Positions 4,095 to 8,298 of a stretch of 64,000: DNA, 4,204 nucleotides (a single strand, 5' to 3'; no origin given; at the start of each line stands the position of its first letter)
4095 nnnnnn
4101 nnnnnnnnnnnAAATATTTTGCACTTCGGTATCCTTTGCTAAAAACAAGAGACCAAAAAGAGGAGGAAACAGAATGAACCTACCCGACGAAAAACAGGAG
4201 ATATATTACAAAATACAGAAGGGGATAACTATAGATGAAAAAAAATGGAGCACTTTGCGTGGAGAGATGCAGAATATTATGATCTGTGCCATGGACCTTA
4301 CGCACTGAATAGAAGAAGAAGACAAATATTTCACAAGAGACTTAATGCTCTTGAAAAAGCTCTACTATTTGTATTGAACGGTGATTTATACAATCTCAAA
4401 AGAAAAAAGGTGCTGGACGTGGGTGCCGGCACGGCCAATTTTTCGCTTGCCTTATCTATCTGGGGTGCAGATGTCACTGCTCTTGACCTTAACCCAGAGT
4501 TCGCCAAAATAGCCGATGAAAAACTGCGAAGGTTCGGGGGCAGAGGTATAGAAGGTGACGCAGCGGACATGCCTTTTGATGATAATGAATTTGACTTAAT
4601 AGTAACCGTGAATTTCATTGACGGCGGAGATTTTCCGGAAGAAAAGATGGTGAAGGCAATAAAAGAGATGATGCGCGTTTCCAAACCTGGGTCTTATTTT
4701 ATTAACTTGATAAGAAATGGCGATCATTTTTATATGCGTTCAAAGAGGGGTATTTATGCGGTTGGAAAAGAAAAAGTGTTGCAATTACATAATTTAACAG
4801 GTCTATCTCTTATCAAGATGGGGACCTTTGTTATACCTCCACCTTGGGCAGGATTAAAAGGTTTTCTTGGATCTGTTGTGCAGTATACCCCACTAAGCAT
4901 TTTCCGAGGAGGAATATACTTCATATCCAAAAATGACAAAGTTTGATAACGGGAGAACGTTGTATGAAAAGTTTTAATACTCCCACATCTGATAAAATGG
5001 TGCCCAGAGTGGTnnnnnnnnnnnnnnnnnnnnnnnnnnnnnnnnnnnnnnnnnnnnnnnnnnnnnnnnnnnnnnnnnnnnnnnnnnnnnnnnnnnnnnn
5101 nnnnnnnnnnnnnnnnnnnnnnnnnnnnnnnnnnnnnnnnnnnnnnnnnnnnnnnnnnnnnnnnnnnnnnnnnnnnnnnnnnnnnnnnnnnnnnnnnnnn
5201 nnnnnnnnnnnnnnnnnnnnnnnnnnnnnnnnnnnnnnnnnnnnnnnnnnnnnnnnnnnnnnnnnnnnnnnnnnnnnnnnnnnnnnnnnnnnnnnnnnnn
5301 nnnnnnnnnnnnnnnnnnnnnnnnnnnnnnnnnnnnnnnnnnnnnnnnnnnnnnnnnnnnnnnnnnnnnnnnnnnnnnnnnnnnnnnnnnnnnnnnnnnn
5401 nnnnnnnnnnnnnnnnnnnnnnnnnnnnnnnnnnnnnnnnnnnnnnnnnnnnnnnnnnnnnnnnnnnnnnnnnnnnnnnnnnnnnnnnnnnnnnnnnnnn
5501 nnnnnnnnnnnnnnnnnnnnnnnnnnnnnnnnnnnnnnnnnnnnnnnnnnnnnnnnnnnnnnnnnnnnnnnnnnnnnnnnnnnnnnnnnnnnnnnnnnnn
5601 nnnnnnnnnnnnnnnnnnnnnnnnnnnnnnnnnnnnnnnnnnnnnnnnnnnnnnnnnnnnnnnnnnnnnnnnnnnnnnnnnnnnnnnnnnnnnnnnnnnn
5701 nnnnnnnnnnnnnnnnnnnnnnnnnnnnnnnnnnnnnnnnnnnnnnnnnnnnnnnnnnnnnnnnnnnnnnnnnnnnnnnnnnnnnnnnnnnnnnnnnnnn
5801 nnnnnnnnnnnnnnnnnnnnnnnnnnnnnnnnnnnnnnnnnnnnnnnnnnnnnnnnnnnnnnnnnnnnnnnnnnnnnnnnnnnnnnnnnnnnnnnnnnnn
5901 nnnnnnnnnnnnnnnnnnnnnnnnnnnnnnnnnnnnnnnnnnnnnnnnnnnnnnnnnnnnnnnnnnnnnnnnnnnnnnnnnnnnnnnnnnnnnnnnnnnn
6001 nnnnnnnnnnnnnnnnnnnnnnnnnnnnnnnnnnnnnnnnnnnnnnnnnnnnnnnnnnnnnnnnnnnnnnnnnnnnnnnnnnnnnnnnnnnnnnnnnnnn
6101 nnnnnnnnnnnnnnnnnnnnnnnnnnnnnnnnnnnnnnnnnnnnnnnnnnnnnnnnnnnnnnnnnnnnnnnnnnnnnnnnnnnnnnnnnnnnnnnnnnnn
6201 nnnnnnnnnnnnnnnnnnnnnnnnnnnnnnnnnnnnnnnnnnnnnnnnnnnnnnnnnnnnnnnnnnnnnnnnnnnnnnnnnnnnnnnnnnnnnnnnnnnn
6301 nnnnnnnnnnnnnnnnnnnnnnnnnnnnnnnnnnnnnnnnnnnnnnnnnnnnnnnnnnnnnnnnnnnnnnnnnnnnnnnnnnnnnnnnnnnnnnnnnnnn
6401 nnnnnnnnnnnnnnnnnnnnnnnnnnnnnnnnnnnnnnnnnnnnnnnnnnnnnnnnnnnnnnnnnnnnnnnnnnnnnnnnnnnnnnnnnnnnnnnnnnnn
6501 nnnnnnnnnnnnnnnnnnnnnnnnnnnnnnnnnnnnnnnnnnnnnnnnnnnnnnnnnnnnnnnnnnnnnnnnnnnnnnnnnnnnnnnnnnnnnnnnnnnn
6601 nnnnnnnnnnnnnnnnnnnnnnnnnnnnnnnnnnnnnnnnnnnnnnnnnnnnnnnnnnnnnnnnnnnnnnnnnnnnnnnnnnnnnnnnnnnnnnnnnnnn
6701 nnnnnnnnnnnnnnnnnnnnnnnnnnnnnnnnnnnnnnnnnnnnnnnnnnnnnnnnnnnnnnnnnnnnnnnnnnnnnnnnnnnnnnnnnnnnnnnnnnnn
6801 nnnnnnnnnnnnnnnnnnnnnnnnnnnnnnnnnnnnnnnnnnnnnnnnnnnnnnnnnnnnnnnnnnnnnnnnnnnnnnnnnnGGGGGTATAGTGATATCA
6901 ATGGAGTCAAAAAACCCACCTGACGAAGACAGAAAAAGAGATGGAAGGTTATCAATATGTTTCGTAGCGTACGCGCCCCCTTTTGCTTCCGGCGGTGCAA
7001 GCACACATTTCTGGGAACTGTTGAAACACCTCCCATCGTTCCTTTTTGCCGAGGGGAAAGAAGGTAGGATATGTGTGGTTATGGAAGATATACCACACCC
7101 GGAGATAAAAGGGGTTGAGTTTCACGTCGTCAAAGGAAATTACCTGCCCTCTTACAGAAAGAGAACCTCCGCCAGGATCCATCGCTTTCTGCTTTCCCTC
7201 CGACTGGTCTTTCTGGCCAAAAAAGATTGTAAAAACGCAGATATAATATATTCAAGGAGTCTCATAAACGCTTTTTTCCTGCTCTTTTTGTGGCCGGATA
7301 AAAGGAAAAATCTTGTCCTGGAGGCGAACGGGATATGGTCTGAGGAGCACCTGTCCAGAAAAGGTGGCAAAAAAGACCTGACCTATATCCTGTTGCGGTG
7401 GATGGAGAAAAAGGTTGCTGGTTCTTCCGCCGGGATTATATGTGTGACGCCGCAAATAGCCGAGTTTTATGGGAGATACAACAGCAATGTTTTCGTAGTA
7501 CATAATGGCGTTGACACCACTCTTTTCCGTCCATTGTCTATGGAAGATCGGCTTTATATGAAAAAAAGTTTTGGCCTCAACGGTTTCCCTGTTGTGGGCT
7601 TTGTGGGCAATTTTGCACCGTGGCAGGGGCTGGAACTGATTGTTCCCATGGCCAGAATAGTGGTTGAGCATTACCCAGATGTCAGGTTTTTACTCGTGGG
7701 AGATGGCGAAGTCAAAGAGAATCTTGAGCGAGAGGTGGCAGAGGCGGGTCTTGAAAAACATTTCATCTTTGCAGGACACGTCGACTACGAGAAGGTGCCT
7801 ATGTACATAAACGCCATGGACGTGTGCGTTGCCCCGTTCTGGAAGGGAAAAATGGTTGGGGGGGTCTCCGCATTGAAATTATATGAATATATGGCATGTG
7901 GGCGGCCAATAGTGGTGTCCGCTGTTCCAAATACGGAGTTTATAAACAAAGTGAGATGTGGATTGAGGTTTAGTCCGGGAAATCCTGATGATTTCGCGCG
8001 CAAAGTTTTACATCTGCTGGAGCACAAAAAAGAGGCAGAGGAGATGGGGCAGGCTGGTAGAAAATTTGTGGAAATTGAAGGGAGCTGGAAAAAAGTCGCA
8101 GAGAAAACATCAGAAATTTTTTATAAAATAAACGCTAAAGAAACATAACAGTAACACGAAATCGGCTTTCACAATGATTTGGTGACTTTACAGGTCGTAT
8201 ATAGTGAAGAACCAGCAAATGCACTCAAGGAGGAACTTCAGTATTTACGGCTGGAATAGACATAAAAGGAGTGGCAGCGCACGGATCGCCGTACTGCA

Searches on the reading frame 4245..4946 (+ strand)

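Call 29: search_protein_families(library=pfam, proteins=[window:4245-4946:+], max_evalue=0.001)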
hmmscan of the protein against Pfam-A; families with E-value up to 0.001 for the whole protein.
window:4245-4946:+ (233 aa): 7 families
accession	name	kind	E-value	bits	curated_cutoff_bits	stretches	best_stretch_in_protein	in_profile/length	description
PF08241.18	Methyltransf_11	-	2.6e-16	60.5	21.2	1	57-153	1-94/95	Methyltransferase domain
PF13649.12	Methyltransf_25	-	6.2e-16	59.3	27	1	56-149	1-96/97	Methyltransferase domain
PF13847.12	Methyltransf_31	-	5.2e-10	39.6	27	1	52-153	3-108/145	Methyltransferase domain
PF01209.24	Ubie_methyltran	-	2.4e-09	37.3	20.1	1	51-153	46-150/233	ubiE/COQ5 methyltransferase family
PF13489.12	Methyltransf_23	-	5.1e-07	30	27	1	30-153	3-115/164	Methyltransferase domain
PF08242.18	Methyltransf_12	-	8.2e-07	30.1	30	1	57-150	1-96/98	Methyltransferase domain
PF03848.20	TehB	-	1.2e-05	25.3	20.4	1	51-154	29-130/193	Tellurite resistance protein TehB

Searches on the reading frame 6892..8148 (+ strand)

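Call 6: search_protein_families(library=pfam, proteins=[window:6892-8148:+], max_evalue=0.01)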
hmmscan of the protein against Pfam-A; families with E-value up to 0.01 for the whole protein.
window:6892-8148:+ (418 aa): 5 families
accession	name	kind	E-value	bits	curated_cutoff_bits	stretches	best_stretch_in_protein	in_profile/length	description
PF13692.12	Glyco_trans_1_4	-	4.6e-28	98.7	27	1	233-377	2-141/142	Glycosyl transferases group 1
PF00534.26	Glycos_transf_1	-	1.2e-26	93.8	26.4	1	230-391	13-171/172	Glycosyl transferases group 1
PF13439.12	Glyco_transf_4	-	5.5e-13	49.7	28.5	1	34-210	2-169/170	Glycosyltransferase Family 4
PF13524.12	Glyco_trans_1_2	-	1.1e-10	42.1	25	1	261-405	12-141/144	Glycosyl transferase-like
PF13579.12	Glyco_trans_4_4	-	0.001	19.8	29.7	1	34-206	1-158/158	Glycosyl transferase 4-like domain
